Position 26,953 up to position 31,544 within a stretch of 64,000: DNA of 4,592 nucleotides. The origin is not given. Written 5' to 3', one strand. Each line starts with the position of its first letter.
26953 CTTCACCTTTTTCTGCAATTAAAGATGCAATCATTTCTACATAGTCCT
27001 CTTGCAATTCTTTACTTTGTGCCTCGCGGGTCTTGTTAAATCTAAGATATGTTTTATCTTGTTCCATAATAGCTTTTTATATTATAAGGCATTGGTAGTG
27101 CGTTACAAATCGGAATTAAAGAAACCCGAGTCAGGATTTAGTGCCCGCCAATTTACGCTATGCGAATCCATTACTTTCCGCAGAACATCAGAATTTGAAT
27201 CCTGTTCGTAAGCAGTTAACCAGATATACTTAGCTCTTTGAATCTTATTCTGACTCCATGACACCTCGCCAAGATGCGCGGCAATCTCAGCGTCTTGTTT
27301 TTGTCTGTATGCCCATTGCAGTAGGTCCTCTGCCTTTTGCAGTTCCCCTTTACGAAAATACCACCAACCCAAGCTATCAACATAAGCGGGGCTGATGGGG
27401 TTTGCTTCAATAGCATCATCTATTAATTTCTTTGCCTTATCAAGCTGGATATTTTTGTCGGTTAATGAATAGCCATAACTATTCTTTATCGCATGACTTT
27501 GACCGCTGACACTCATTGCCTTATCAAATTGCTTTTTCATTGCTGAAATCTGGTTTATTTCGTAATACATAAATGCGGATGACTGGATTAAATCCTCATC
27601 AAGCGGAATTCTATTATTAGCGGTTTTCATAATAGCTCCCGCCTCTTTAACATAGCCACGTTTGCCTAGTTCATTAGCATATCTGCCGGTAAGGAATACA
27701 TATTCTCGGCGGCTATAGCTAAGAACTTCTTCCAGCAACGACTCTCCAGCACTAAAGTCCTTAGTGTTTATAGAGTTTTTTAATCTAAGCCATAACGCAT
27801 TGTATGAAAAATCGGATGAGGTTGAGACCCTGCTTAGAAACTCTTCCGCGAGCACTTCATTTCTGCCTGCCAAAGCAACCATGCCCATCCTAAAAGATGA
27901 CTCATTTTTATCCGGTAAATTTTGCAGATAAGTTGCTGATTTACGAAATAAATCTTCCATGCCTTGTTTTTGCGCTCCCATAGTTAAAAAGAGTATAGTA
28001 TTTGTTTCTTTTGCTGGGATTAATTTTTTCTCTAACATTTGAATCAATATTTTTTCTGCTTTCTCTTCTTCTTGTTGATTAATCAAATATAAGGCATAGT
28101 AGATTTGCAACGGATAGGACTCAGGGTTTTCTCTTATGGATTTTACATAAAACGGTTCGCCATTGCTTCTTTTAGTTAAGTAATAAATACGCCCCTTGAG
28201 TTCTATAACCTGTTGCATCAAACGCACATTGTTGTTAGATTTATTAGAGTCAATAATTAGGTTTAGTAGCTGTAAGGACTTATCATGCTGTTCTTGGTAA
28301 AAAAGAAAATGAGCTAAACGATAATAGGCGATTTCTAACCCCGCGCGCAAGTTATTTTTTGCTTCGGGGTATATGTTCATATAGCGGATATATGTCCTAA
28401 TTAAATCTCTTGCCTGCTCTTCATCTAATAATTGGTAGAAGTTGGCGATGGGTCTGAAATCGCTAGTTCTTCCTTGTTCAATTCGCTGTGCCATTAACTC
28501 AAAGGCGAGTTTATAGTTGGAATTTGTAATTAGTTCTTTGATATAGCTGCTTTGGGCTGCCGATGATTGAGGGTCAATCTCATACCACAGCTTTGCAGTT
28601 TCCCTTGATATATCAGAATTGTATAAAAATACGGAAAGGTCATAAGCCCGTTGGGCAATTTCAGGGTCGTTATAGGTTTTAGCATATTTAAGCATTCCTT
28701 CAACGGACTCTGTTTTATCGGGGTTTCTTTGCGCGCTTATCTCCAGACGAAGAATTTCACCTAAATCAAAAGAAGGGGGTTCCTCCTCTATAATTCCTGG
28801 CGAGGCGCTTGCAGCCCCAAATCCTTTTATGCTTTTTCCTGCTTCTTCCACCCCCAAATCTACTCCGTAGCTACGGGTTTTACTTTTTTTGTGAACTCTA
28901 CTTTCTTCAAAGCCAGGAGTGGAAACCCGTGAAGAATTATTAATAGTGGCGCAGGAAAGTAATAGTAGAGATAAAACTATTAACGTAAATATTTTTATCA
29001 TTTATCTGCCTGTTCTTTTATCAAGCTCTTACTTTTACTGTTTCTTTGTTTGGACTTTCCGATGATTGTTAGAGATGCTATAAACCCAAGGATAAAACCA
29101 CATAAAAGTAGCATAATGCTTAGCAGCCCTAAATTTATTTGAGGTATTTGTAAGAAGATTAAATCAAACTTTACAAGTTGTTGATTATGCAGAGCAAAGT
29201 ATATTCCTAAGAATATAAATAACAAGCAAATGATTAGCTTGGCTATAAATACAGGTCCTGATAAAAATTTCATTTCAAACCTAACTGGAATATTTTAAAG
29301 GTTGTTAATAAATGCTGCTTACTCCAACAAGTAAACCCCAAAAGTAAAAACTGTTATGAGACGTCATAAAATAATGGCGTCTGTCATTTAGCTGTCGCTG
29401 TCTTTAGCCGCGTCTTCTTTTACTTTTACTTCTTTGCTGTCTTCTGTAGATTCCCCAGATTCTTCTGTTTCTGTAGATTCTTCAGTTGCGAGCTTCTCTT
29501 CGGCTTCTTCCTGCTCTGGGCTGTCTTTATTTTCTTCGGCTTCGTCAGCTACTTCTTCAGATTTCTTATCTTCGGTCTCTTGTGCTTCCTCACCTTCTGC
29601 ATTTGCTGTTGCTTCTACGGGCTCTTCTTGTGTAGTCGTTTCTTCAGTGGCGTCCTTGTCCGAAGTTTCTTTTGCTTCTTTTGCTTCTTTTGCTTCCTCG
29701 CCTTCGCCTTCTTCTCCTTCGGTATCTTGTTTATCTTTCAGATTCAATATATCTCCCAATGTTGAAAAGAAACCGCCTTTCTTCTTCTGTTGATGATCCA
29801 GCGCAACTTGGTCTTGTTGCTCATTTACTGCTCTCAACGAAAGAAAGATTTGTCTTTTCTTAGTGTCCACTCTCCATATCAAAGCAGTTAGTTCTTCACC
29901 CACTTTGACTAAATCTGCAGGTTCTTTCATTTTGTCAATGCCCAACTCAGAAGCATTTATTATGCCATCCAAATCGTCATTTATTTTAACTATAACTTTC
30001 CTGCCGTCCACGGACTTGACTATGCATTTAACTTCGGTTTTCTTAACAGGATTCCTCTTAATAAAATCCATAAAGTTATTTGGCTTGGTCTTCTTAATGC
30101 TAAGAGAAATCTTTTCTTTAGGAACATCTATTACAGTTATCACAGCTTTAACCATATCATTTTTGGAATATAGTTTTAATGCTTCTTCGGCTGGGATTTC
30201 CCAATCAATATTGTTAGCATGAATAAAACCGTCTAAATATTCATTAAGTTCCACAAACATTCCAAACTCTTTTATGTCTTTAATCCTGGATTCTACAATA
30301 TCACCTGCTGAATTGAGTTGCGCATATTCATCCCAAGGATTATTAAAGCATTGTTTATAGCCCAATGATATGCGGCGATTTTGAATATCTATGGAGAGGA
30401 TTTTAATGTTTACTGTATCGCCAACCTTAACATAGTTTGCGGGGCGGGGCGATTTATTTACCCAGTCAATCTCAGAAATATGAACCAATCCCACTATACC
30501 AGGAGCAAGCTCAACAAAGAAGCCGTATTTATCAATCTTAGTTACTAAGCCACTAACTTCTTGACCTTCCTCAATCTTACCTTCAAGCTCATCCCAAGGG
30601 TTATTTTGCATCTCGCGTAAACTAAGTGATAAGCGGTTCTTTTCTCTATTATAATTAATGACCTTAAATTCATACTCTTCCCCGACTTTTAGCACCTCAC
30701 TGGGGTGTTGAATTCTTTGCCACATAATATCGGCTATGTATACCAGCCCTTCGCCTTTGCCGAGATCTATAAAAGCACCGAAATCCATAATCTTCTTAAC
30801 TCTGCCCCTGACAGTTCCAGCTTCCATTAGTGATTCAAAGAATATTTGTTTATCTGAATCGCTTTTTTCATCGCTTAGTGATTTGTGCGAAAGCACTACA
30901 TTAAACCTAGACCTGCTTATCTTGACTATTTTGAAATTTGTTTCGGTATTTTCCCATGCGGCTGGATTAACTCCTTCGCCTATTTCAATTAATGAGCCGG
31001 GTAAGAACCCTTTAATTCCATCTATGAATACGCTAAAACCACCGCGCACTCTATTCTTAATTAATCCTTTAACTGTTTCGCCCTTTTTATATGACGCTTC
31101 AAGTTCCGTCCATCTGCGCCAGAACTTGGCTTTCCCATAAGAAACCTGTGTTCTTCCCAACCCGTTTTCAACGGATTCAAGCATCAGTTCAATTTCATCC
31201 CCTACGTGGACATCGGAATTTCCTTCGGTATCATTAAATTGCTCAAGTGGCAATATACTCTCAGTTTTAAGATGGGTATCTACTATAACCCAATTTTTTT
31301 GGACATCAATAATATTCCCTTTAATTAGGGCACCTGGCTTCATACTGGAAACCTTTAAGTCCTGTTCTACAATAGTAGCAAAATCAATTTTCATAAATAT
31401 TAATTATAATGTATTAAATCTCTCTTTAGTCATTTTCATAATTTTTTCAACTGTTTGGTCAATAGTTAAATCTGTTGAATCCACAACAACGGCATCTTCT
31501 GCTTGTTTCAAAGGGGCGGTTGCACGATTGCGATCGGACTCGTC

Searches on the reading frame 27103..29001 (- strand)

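Call 31: search_protein_families(library=ncbifam, proteins=[window:27103-29001:-])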
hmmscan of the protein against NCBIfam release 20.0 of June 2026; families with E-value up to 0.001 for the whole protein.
window:27103-29001:- (632 aa): 4 families
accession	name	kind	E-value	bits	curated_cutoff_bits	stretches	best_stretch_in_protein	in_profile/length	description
TIGR02521.1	type_IV_pilW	equivalog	3.1e-10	40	154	1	447-600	43-197/234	type IV pilus biogenesis/stability protein PilW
TIGR02917.1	PEP_TPR_lipo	equivalog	1.2e-07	30.1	312.2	1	476-590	777-890/899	XrtA/PEP-CTERM system TPR-repeat protein PrsT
NF052400.1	M48_BAM_BepA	equivalog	0.00011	21.1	570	1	473-607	275-410/483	beta-barrel assembly-enhancing protease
NF052415.1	T3SS_chap_SctY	equivalog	0.00053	20.5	70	0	519-592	21-98/106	type III secretion apparatus assembly chaperone SctY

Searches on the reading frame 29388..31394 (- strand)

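Call 31: search_protein_families(library=ncbifam, proteins=[window:29388-31394:-])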
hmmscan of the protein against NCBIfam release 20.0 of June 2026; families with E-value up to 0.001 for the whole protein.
window:29388-31394:- (668 aa): 31 families (the best 25 are shown)
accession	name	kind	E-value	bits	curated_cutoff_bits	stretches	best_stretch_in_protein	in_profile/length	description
NF004954.0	PRK06299.1-4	equivalog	4.4e-167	556.6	727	1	3-555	3-557/560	30S ribosomal protein S1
NF004952.0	PRK06299.1-2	equivalog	8.1e-150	499.9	524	1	4-553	32-577/580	30S ribosomal protein S1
NF004951.0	PRK06299.1-1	equivalog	5.8e-149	497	918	1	1-541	1-540/556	30S ribosomal protein S1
TIGR00717.1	rpsA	equivalog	5.8e-143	477.1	577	1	4-521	2-516/516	30S ribosomal protein S1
NF004955.0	PRK06299.1-5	equivalog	1.9e-137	458.9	878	1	3-554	10-559/566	30S ribosomal protein S1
NF000907.0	PRK00087.1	equivalog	3.6e-127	425.3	624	3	12-311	294-598/671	bifunctional 4-hydroxy-3-methylbut-2-enyl diphosphate reductase/30S ribosomal protein S1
NF004953.0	PRK06299.1-3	equivalog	1.5e-117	393.3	720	1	14-558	39-575/580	30S ribosomal protein S1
NF005208.0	PRK06676.1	equivalog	8.8e-115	383.8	368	3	11-310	9-312/391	30S ribosomal protein S1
NF005911.0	PRK07899.1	equivalog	5.9e-107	358.3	691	3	12-349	27-365/486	30S ribosomal protein S1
NF010379.0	PRK13806.1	equivalog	1.5e-101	340.4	648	2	4-393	16-409/491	30S ribosomal protein S1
NF004956.0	PRK06299.1-6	equivalog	7.5e-87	292.2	711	1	3-551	15-550/554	30S ribosomal protein S1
NF040579.1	S1_dom_CvfD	subfamily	5.2e-51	171.7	117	4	275-352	2-78/113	CvfD/Ygs/GSP13 family RNA-binding post-transcriptional regulator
NF005973.0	PRK08059.1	equivalog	2.9e-48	163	148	4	273-352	4-82/123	S1 domain-containing post-transcriptional regulator GSP13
NF005639.0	PRK07400.1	equivalog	2.7e-44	151.3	460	3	16-271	27-276/318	30S ribosomal protein S1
NF006363.0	PRK08582.1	equivalog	8e-31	107.1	171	3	274-355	3-82/140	S1 domain-containing RNA-binding protein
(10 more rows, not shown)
